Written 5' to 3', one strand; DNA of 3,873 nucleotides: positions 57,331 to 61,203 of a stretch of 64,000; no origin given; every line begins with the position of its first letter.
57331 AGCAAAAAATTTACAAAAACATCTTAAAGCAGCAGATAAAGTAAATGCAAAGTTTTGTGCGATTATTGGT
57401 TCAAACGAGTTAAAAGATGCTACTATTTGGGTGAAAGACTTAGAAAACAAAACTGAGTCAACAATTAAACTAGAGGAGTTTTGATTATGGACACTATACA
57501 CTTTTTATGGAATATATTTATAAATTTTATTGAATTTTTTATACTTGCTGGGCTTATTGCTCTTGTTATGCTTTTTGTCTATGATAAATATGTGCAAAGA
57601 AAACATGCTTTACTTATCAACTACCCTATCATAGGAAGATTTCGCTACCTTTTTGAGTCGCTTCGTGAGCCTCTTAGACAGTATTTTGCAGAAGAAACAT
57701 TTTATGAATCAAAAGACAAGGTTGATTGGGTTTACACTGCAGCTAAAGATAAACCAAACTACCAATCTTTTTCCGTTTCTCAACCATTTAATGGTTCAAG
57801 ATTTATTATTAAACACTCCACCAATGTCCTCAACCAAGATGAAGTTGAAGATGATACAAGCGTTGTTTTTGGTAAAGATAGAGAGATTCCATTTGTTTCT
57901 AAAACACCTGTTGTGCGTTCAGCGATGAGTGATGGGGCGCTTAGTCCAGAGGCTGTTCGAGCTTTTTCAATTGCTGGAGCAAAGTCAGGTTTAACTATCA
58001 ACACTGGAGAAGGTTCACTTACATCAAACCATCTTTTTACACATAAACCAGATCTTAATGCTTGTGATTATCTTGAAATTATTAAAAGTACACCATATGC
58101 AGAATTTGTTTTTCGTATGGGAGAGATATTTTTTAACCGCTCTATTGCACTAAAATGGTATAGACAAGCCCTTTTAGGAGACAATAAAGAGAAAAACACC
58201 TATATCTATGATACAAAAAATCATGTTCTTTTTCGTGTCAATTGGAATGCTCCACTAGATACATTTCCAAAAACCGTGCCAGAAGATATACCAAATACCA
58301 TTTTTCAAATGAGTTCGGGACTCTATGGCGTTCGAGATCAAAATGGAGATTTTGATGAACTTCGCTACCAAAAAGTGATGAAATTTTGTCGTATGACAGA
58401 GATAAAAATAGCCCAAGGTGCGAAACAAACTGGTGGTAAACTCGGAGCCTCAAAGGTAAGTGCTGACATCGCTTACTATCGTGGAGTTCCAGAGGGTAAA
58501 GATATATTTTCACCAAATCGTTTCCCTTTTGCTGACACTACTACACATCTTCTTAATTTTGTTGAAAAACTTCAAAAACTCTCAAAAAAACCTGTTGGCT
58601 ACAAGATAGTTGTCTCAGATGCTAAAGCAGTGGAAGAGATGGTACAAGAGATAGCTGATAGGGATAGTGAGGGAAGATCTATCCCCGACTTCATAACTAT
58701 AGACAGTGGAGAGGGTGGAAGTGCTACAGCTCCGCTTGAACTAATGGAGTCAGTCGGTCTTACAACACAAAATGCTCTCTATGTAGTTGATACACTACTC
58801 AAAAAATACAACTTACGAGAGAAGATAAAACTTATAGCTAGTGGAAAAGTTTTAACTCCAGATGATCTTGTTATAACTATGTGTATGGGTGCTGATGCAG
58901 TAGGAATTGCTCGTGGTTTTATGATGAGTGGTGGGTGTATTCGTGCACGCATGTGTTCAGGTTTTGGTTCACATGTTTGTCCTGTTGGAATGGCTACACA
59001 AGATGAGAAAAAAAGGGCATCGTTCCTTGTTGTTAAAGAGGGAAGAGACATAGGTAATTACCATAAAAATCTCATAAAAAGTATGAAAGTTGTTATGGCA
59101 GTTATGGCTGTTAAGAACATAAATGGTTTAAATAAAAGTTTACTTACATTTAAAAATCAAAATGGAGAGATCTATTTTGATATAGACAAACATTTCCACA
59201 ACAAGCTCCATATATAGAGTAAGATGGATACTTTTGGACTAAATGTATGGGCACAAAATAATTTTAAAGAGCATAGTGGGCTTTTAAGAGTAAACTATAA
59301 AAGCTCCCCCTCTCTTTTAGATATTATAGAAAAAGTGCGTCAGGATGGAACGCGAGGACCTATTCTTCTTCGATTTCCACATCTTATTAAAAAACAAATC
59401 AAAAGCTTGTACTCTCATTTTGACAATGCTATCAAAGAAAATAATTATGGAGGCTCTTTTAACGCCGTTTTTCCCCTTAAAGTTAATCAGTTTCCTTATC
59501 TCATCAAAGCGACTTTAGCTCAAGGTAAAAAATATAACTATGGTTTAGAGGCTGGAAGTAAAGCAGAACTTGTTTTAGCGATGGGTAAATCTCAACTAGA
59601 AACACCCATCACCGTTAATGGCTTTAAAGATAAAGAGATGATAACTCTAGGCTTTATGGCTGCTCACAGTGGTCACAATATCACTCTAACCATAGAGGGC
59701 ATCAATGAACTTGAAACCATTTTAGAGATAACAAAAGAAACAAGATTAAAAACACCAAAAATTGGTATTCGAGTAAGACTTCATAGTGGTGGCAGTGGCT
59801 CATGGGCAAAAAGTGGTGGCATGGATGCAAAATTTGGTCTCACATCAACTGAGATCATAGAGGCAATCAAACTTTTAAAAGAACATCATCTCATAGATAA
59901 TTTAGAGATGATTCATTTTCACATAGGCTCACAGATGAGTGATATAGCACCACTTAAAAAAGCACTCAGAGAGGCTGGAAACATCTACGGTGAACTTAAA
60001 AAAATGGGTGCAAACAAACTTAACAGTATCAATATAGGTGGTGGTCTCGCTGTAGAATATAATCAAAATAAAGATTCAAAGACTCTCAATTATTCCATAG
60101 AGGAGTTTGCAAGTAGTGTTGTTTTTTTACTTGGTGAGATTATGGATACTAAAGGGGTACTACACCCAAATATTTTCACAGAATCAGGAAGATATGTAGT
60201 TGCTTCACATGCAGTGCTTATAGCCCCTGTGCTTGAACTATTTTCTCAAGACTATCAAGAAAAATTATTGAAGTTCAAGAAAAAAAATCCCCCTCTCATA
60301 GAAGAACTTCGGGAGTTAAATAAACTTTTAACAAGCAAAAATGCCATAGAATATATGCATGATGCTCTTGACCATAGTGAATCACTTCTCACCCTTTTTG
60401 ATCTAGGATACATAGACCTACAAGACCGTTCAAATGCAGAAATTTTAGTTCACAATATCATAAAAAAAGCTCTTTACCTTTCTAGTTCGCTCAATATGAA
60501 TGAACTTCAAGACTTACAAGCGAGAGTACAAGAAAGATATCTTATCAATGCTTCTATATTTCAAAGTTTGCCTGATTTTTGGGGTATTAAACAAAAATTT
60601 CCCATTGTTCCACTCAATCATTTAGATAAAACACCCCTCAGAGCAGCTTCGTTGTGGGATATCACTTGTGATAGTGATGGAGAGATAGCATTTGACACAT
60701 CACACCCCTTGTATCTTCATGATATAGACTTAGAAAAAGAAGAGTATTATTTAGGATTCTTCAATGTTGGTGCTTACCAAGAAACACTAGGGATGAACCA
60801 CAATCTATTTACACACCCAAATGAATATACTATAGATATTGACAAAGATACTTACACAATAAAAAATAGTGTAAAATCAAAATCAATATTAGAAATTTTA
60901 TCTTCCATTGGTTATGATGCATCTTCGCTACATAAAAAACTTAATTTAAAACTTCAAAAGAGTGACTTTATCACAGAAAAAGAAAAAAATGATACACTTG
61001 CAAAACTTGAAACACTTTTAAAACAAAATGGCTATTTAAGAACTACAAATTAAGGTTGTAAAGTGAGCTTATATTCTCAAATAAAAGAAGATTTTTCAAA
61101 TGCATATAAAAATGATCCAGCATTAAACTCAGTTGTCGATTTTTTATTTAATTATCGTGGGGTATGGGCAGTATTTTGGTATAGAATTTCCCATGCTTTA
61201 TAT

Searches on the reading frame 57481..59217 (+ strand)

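Call 88: search_protein_families(library=pfam, proteins=[window:57481-59217:+], max_evalue=0.00001)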
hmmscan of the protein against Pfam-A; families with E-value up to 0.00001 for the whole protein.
window:57481-59217:+ (578 aa): 1 family
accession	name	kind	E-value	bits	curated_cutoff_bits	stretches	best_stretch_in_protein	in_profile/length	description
PF01645.23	Glu_synthase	-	3.5e-64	217.7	20.4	1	106-543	32-367/369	Conserved region in glutamate synthase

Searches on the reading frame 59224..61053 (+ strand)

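Call 88: search_protein_families(library=pfam, proteins=[window:59224-61053:+], max_evalue=0.00001)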
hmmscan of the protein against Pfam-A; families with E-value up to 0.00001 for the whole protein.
window:59224-61053:+ (609 aa): 2 families
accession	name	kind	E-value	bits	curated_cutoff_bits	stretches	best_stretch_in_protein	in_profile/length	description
PF02784.22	Orn_Arg_deC_N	-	7.7e-32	111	23.4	1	74-327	16-247/247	Pyridoxal-dependent decarboxylase, pyridoxal binding domain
PF17810.6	Arg_decarb_HB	-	4.3e-14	53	23.3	1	353-421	2-70/84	Arginine decarboxylase helical bundle domain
